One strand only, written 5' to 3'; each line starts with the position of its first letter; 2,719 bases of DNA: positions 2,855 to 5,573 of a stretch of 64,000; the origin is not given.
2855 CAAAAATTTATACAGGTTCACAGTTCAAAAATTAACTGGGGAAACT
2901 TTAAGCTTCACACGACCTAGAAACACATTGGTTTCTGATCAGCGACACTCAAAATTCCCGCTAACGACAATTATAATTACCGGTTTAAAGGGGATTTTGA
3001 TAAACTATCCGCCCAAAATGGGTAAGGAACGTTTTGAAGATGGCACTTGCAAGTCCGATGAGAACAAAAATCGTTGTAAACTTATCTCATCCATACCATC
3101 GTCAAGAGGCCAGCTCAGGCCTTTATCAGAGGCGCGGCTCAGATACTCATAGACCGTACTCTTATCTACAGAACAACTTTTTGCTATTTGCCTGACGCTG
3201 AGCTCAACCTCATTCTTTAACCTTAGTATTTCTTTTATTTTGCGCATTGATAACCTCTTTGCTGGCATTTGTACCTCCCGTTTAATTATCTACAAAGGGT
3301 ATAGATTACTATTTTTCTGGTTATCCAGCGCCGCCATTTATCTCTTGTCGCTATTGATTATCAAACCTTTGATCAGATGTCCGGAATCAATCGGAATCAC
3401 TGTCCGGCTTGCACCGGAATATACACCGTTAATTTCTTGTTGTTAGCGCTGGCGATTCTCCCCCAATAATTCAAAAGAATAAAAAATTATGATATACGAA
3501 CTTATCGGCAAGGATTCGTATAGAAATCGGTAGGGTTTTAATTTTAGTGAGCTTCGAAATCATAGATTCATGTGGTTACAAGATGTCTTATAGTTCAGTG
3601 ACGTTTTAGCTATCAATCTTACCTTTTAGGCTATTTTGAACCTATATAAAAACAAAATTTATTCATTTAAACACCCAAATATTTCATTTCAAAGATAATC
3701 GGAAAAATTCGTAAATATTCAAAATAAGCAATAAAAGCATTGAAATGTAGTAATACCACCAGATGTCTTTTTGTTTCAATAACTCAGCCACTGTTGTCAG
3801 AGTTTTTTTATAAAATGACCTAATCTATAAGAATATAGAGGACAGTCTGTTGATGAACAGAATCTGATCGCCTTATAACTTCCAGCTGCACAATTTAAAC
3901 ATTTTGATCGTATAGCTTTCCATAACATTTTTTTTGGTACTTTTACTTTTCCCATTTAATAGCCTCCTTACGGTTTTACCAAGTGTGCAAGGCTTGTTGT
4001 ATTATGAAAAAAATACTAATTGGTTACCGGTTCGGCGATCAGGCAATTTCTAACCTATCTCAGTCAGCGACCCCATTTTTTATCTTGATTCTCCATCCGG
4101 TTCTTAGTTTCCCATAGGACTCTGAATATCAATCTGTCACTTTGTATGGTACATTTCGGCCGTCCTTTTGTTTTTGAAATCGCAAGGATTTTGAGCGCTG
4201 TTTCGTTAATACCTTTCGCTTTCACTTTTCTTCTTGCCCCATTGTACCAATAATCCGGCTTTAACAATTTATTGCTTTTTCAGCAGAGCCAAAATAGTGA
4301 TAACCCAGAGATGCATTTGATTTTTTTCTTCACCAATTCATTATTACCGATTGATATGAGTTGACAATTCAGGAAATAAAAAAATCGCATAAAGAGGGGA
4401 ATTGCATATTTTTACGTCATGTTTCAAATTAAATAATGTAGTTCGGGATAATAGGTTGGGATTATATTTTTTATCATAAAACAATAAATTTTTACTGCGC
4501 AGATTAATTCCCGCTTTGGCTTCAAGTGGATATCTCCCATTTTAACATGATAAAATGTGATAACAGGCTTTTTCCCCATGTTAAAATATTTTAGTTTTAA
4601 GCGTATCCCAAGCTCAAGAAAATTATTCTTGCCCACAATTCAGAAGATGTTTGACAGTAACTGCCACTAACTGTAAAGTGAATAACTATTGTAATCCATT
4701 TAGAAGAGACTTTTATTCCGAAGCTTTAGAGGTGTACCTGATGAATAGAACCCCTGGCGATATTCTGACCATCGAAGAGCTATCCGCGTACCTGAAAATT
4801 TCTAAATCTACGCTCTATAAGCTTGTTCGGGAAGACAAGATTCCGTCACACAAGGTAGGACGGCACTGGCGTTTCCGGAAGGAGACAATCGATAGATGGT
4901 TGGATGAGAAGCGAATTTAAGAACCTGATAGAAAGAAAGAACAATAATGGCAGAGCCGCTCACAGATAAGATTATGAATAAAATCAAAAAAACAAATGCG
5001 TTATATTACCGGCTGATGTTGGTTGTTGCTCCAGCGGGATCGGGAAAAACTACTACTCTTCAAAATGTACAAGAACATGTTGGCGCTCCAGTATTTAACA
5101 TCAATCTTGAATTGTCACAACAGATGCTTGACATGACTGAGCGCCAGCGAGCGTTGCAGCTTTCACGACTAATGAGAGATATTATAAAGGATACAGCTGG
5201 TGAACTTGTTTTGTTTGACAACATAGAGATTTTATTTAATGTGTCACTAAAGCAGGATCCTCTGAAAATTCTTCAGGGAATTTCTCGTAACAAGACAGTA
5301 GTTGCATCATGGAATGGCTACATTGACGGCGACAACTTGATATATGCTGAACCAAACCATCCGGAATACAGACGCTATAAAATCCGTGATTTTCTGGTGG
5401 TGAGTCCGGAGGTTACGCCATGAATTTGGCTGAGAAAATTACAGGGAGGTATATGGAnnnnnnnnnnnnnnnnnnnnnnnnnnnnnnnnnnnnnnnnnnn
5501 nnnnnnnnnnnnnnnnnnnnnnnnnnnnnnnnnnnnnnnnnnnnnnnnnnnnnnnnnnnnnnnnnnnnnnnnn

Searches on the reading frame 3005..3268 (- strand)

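Call 73: search_protein_families(library=ncbifam, proteins=[window:3005-3268:-], max_evalue=1)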
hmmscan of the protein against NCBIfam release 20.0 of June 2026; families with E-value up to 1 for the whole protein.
window:3005-3268:- (87 aa): 13 families
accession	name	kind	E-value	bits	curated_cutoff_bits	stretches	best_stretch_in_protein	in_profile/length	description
NF038385.1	IS66_access_TnpA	equivalog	2.6e-12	46.7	150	1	11-76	5-70/190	IS66-like element accessory protein TnpA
NF033546.1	transpos_IS21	equivalog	0.00019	21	160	1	15-49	1-33/294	IS21 family transposase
NF005385.0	PRK06930.1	subfamily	0.00052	19.8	136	1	11-49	119-157/170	positive control sigma-like factor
TIGR01884.1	cas_HTH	subfamily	0.00088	18.7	60.2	1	3-51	137-185/202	CRISPR-associated CARF protein Csa3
TIGR02937.1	sigma70-ECF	superfamily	0.0034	17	42.9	1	12-48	123-159/165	sigma-70 family RNA polymerase sigma factor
NF033577.2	transpos_IS481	equivalog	0.013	15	224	1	13-51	4-42/284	IS481 family transposase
NF033545.0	transpos_IS630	equivalog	0.029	13.8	100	1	13-52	4-42/299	IS630 family transposase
NF045758.2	YlxM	equivalog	0.037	14.1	80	1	11-47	21-57/72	YlxM family DNA-binding protein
NF058625.1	sigma_PG0214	equivalog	0.047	13.4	130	1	10-46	117-153/170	GFO_1088 family ECF-type sigma factor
TIGR02985.1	Sig70_bacteroi1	subfamily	0.073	13.3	126.4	1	10-47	118-155/162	RNA polymerase sigma-70 factor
NF001075.0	PRK00118.2-6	equivalog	0.085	13.3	151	1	5-49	24-68/114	putative DNA-binding protein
NF049902.1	FTL_1293_fam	exception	0.12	12.5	170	1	20-59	20-59/150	FTL_1293 family small RNA FtrC-regulated protein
NF053881.1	TransRegDeoRBac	equivalog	0.15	11.2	420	1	9-51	7-49/311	DNA-binding transcriptional repressor DeoR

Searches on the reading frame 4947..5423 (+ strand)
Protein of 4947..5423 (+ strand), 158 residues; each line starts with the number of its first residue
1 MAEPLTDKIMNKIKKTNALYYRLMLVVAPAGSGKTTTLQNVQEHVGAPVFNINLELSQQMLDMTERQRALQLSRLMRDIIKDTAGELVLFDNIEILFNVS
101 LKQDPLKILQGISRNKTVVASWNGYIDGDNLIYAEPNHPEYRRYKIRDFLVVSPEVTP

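Call 9: search_protein_families(library=pfam, proteins=[window:4947-5423:+], max_evalue=0.0001)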
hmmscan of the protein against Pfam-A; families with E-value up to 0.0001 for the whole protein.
window:4947-5423:+ (158 aa): 1 family
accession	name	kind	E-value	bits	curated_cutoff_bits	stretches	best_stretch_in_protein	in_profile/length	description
PF13401.12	AAA_22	-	7.6e-05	23.5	27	0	22-58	6-45/130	AAA domain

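Call 87: search_protein_families(library=padloc, proteins=[window:4947-5423:+], max_evalue=0.00001)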
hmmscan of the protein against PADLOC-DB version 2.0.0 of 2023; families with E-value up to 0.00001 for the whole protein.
window:4947-5423:+ (158 aa): 3 families
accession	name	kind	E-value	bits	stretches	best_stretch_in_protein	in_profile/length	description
PDLC02496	BrxF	-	9.2e-72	238.2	1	1-157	1-157/158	BrxF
PDLC02497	BrxF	-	2.8e-54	181.2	1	5-153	3-153/158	BrxF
PDLC02499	BrxF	-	1.6e-26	91.2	1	1-111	1-110/133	BrxF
